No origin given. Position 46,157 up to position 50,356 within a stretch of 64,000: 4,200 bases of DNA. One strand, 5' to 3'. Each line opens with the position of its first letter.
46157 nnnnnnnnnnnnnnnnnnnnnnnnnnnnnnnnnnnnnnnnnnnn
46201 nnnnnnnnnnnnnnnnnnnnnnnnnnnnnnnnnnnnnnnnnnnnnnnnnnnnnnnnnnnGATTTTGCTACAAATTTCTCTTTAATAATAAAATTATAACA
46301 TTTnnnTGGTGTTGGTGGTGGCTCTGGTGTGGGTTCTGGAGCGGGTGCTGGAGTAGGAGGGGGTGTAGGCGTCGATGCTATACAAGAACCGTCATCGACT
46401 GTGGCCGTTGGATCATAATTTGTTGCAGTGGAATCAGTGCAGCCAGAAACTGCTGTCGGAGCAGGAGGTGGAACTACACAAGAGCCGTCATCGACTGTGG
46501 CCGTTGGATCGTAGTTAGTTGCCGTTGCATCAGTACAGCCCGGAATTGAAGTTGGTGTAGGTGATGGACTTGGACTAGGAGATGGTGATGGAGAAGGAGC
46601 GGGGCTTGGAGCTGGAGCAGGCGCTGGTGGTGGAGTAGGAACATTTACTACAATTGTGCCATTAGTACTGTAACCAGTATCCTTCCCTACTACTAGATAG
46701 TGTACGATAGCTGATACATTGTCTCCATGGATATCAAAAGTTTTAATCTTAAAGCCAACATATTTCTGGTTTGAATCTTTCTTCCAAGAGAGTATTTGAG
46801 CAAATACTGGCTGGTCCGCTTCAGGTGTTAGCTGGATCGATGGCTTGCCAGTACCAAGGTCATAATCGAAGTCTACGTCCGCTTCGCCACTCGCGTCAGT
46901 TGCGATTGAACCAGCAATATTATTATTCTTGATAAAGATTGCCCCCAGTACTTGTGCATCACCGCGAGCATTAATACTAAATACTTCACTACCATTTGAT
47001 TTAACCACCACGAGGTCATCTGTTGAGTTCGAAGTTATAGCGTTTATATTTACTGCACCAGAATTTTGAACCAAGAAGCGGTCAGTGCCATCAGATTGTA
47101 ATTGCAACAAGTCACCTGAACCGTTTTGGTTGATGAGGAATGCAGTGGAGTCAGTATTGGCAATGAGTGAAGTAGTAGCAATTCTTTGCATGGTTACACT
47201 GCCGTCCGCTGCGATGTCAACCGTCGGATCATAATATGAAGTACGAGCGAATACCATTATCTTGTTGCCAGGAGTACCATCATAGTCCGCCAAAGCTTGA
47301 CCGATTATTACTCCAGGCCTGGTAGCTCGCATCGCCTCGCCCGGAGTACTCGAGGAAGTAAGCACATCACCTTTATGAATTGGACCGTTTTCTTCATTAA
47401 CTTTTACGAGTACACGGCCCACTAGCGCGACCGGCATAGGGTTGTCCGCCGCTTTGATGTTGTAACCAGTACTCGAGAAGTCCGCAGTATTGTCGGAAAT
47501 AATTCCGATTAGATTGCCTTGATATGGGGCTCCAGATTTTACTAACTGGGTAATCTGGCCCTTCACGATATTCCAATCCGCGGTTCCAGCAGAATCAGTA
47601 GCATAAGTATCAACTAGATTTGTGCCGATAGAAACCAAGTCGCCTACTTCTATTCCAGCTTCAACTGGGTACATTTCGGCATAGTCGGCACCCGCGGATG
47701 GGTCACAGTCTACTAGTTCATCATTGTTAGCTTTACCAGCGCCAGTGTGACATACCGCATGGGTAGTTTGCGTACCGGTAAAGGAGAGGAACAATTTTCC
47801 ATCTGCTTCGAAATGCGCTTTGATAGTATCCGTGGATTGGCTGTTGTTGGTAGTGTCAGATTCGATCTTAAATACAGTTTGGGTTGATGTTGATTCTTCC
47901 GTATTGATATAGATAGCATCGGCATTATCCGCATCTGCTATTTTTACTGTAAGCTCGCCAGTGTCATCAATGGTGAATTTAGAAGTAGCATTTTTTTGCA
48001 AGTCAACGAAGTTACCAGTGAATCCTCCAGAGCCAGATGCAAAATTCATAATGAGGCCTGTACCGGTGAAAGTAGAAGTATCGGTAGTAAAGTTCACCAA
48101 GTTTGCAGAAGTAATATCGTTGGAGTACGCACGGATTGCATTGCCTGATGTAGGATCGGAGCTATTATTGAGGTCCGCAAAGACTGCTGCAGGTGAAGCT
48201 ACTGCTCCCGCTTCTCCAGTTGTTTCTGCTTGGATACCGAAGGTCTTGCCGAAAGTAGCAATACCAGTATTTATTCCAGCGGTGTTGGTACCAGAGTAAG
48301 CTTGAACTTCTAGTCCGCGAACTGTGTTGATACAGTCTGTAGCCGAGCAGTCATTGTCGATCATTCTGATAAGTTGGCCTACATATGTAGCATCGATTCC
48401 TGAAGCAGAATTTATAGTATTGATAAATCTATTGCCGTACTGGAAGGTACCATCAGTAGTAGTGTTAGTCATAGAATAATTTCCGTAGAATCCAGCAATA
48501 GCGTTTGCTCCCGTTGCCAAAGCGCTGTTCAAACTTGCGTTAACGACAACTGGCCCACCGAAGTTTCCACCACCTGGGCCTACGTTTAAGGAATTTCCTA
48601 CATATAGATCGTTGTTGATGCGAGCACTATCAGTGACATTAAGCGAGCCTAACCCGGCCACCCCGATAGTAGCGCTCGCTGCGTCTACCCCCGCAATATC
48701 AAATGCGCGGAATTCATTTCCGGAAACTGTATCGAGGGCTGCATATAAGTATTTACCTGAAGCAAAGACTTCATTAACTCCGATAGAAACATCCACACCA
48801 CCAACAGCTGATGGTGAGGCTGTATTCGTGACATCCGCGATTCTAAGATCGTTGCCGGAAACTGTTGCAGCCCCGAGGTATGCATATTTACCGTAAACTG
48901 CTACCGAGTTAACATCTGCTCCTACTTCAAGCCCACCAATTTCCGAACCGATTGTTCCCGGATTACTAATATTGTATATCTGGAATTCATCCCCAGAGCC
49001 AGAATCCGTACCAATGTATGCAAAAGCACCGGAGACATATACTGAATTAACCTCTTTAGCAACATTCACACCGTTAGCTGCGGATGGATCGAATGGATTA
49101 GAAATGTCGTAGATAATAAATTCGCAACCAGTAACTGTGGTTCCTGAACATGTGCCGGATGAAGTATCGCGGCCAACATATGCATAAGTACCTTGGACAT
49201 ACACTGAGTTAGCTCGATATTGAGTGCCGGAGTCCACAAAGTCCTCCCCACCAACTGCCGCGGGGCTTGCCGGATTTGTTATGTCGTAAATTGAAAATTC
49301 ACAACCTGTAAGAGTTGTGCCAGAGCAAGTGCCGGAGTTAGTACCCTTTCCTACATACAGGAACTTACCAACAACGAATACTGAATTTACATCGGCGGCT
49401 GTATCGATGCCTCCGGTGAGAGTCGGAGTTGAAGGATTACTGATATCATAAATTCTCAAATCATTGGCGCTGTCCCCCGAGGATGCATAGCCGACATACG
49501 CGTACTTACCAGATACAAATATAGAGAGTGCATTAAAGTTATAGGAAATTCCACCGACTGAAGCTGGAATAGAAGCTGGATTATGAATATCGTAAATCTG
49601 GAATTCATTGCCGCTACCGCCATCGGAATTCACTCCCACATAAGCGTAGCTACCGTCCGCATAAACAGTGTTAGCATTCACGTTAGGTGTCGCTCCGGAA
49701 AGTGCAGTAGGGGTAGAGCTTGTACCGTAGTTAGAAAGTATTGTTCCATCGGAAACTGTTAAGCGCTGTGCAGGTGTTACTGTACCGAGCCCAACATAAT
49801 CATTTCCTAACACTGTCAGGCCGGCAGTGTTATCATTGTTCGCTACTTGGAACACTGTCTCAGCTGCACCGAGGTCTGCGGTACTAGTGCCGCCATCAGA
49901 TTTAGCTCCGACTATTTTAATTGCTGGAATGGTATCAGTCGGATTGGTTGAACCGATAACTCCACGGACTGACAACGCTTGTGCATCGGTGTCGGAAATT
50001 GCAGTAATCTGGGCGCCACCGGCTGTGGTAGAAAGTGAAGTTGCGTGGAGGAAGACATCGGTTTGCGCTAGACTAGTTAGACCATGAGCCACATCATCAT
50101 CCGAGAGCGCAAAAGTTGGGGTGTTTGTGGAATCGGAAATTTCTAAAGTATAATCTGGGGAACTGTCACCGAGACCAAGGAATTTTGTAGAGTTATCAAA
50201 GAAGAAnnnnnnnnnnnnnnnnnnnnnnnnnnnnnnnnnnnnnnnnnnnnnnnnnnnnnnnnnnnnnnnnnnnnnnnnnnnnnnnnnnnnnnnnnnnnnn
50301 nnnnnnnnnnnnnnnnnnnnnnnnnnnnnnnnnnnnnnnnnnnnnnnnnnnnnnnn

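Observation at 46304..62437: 5377-aa secreted giant with an LVIVD beta-propeller and a phage-fibre-like modular C-terminus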

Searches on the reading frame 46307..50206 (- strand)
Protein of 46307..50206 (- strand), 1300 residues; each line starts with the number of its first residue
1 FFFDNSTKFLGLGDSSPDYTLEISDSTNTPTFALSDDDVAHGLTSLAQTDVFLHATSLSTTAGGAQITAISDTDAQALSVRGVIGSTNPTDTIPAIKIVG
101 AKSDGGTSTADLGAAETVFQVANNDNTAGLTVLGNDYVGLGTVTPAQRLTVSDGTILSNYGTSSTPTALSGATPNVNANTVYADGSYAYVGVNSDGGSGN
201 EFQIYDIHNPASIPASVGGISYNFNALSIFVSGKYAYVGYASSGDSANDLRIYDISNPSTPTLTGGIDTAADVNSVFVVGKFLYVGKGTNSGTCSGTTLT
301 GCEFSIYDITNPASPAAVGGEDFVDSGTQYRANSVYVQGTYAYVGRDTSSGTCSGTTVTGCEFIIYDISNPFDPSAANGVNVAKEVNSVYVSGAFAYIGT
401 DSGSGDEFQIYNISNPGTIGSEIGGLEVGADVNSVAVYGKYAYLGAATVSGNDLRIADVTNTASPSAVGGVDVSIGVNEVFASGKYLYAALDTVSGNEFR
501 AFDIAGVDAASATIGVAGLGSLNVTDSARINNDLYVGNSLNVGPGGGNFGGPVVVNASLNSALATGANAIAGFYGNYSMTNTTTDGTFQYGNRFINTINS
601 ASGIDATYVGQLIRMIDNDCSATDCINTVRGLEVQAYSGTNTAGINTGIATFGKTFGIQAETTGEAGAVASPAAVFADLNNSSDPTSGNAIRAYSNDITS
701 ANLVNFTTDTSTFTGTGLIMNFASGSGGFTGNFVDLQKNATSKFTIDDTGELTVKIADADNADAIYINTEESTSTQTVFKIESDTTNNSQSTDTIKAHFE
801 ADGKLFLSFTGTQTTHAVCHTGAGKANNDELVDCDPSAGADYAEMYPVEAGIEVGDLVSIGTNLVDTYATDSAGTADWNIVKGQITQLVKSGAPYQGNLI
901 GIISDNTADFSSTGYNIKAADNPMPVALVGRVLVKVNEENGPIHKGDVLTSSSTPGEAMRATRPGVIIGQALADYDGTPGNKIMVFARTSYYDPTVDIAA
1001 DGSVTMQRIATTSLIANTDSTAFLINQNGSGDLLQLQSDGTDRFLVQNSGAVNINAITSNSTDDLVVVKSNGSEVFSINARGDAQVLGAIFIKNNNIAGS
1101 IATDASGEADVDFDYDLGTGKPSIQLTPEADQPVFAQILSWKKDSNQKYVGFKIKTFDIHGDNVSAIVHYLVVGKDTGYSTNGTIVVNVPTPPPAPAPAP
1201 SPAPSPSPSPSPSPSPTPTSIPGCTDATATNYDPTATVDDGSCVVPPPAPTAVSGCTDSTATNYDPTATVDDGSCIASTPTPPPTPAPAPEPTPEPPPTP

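Call 8: search_solved_structures(query=window:46307-50206:-, max_evalue=1, show_alignments=3)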
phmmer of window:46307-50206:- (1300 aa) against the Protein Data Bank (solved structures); distinct sequences matched with E-value up to 1: 0.

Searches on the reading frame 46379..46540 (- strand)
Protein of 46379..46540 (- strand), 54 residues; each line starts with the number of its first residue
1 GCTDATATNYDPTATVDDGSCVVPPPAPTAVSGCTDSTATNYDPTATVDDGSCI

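Call 62: find_homologous_proteins(query=window:46379-46540:-, max_evalue=0.01)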
Query seq(54 aa) (54 aa): 49 proteins with E <= 0.01 among 80 candidates.
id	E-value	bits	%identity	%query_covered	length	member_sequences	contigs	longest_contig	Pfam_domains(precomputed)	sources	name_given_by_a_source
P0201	1.6e-15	74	58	98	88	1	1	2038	-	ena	-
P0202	1.6e-15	74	66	98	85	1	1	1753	-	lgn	-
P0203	2.1e-15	73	64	98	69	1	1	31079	-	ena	-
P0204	5.5e-14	69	96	46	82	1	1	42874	-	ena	-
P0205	3.5e-13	66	63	100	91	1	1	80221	-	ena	-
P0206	3.9e-12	63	75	98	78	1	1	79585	-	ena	-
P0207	1.0e-11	62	60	98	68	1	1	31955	-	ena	-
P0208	2.3e-11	61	58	100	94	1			-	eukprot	eukprot:6183036-Pleurochrysis_carterae.AAC.2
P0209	3.4e-11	60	54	96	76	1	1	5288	-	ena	-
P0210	7.5e-11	59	80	46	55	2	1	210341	-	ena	-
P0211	1.0e-10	59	70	98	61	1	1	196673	-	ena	-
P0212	4.3e-10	57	80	46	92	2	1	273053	-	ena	-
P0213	6.3e-10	56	59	100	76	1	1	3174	-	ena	-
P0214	7.7e-10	56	65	69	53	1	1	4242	-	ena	-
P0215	9.3e-10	56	71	65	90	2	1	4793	-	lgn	-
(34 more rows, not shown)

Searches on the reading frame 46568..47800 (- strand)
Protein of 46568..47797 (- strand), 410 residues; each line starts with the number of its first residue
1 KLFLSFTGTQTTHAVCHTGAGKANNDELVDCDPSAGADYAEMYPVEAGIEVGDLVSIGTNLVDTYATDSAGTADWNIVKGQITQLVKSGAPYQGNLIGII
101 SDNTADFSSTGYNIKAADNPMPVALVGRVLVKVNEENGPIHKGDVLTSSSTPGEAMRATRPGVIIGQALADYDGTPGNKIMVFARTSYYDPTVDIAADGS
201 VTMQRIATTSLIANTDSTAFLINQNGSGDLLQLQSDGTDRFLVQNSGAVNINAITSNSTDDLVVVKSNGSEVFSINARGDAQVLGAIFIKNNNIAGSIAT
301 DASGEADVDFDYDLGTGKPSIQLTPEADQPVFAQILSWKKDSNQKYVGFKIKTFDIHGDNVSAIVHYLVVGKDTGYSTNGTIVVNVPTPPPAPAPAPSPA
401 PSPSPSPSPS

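Call 35: predict_structure(alignment_id=A2)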
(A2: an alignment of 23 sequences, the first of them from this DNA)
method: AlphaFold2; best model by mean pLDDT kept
length: 411 residues; sequences in the alignment: 23
mean_pLDDT: 74.4   pTM: 0.44
mean pLDDT of the five models: 74.4, 72.6, 72.6, 72.4, 72.1
residues with pLDDT >= 90: 153; 70-90: 97; 50-70: 89; < 50: 72
segments of 3 or more residues with pLDDT < 50: 34-37, 202-226, 228-241, 245-248, 287-291, 378-390
pLDDT, mean of each block of 10 residues (from residue 1): 52 57 55 54 91 96 90 87 94 94 66 79 89 94 95 96 92 85 90 65 43 40 42 42 49 73 79 80 58 73 94 79 92 95 90 96 92 57 36 59 60 55
secondary structure, 60 per line:
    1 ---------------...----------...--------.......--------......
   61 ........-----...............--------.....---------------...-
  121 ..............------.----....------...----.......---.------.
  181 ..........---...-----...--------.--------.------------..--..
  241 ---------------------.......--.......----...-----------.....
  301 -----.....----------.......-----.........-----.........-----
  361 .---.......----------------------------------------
elements in order: E16-18 E29-31 E40-46 E55-68 E74-88 E97-101 E121-134 E146-149 E156-158 E163-169 E180-190 E194-196 E202-204 E262-268 E271-277 E282-284 E296-300 E306-310 E321-327 E333-341 E347-355 E365-371

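Call 38: fold_search(model_id=the predicted structure, library=pdb)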
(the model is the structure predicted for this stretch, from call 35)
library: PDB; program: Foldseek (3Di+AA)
matches with E <= 10: 956; with E <= 0.001: 0
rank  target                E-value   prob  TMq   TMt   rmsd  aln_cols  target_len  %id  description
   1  3gqh_A                1.1e-02  0.98  0.18  0.40  12.8       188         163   15  Crystal Structure of the Bacteriophage phi29 gene product 12 C-terminal fragment (released 2009-05-26)
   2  7kmx_a                2.4e-02  0.99  0.20  0.46   9.1       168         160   15  The capsid of Myoviridae Phage XM1 (released 2021-11-10)
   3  8pkh_FN               2.8e-02  0.99  0.20  0.47  12.1       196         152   12  Borrelia bacteriophage BB1 procapsid, fivefold-symmetrized outer shell (released 2023-07-12)
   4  9ocb_H                8.7e-02  0.99  0.23  0.54   8.3       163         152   12  Sf11 capsid Icosahedral Reconstruction (released 2025-11-12)
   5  9kzj_I                1.4e-01  0.80  0.19  0.43  14.8       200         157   12  Cryo-EM structure of bacteriophage T1 capsid (released 2025-03-12)
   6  9wca_F                1.4e-01  0.10  0.11  0.14  22.4       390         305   10  Closed state of A8 gpJ 713 central tail fiber (released 2026-01-28)
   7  9ocb_K                1.6e-01  0.98  0.23  0.57   9.9       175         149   12  Sf11 capsid Icosahedral Reconstruction (released 2025-11-12)
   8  9kmh_ak               1.7e-01  0.54  0.17  0.39  12.8       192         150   12  The Composite Cryo-EM Structure of the Portal Vertex of Bacteriophage FCWL1 (released 2025-01-22)
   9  9kzj_H                1.8e-01  0.92  0.20  0.47   7.1       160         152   14  Cryo-EM structure of bacteriophage T1 capsid (released 2025-03-12)
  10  9kmg_b                1.9e-01  0.87  0.20  0.44   8.7       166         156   11  Cryo-EM Structure of Bacteriophage FCWL1 Capsid (released 2025-01-22)
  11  7w1c_B                2.1e-01  0.96  0.15  0.10   4.1        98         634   17  Crystal structure of Klebsiella pneumoniae K1 capsule-specific polysaccharide lyase in a P1 crystal form (released 2022-05-18)
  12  7eea_B                2.5e-01  0.97  0.12  0.08   5.2        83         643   17  Cyanophage Pam1 tailspike receptor-binding domain (released 2021-10-20)
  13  9gb0_C                3.0e-01  0.69  0.16  0.48  11.6       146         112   10  Extended phiCD508 portal adjacent capsid (released 2025-03-26)
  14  5wk1_K                3.1e-01  0.72  0.19  0.46  11.0       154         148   12  Structure of the major capsid protein and the capsid stabilizing protein of the marine siphovirus TW1 (released 2018-01-17)
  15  5kd7_F                3.8e-01  0.20  0.11  0.14  14.2       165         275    7  Crystal Structure of Murine MHC-I H-2Dd in complex with Murine Beta2-Microglobulin and a Variant of Peptide (PV9) of H (released 2017-10-11)
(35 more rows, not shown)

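Call 55: find_related_loci(query=window:46568-47797:-, collection=genome_contigs, flank=10000)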
Query window:46568-47797:- (410 aa) in genome_contigs; peptide patterns used: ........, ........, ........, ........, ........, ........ (x = any residue, [..] = any of these).
481 stretches matched a pattern; 3 encode a relative of the query (tblastn E <= 1e-3); 3 distinct loci.
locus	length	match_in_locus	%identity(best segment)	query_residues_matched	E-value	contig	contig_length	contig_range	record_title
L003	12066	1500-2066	47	3-189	3e-49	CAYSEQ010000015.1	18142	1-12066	MAG TPA_asm: uncultured Gammaproteobacteria bacterium isolate binchicken_co30_31 genome assembly, contig: NODE_2247_leng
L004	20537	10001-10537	48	1-190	3e-45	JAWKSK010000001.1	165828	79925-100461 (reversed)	MAG: Patescibacteria group bacterium isolate ABC1.175 ABC1.175.fa-1, whole genome shotgun sequence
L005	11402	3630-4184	45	13-202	3e-41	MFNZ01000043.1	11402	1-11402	MAG: Candidatus Levybacteria bacterium RIFCSPHIGHO2_02_FULL_37_13 rifcsphigho2_02_scaffold_38428, whole genome shotgun s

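Call 69: fold_search(model_id=the predicted structure, library=viral)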
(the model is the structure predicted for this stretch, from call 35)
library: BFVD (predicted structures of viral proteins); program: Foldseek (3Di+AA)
matches with E <= 10: 861; with E <= 0.001: 58
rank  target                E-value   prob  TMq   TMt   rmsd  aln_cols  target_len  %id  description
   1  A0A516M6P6            1.2e-08  1.00  0.30  0.26   9.5       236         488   16  (no name in the UniProt tables at hand)
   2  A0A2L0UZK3            2.6e-07  1.00  0.27  0.19   7.0       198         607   22  Uncharacterized protein [Agrobacterium phage Atu_ph07]
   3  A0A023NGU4            4.8e-07  1.00  0.20  0.14  46.4       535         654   11  (no name in the UniProt tables at hand)
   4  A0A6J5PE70            6.8e-07  1.00  0.25  0.21  22.0       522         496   10  Uncharacterized protein [uncultured Caudovirales phage]
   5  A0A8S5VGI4            7.6e-07  1.00  0.26  0.56   8.1       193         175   23  Preneck appendage protein [Myoviridae sp. ctkfK18]
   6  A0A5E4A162            1.3e-06  1.00  0.26  0.22   7.2       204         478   20  (no name in the UniProt tables at hand)
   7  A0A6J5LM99            1.7e-06  1.00  0.27  0.51   7.8       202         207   23  Uncharacterized protein [uncultured Caudovirales phage]
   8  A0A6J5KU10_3          2.0e-06  1.00  0.27  0.10   6.7       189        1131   24  Uncharacterized protein [uncultured Caudovirales phage]
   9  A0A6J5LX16            2.6e-06  1.00  0.26  0.16   9.4       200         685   22  Uncharacterized protein [uncultured Caudovirales phage]
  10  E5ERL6                3.2e-06  1.00  0.23  0.08  19.6       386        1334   10  (no name in the UniProt tables at hand)
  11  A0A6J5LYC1            9.2e-06  1.00  0.25  0.08   9.0       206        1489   22  Uncharacterized protein [uncultured Caudovirales phage]
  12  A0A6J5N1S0            9.2e-06  1.00  0.23  0.12  31.7       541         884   12  Uncharacterized protein [uncultured Caudovirales phage]
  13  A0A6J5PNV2            9.7e-06  1.00  0.24  0.12  19.5       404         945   14  Major tropism determinant N-terminal domain-containing protein [uncultured Caudovirales phage]
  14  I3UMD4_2              1.5e-05  1.00  0.26  0.14  10.7       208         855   17  Tail protein [Colwellia phage 9A]
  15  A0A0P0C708            1.6e-05  1.00  0.22  0.10  20.2       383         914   11  (no name in the UniProt tables at hand)
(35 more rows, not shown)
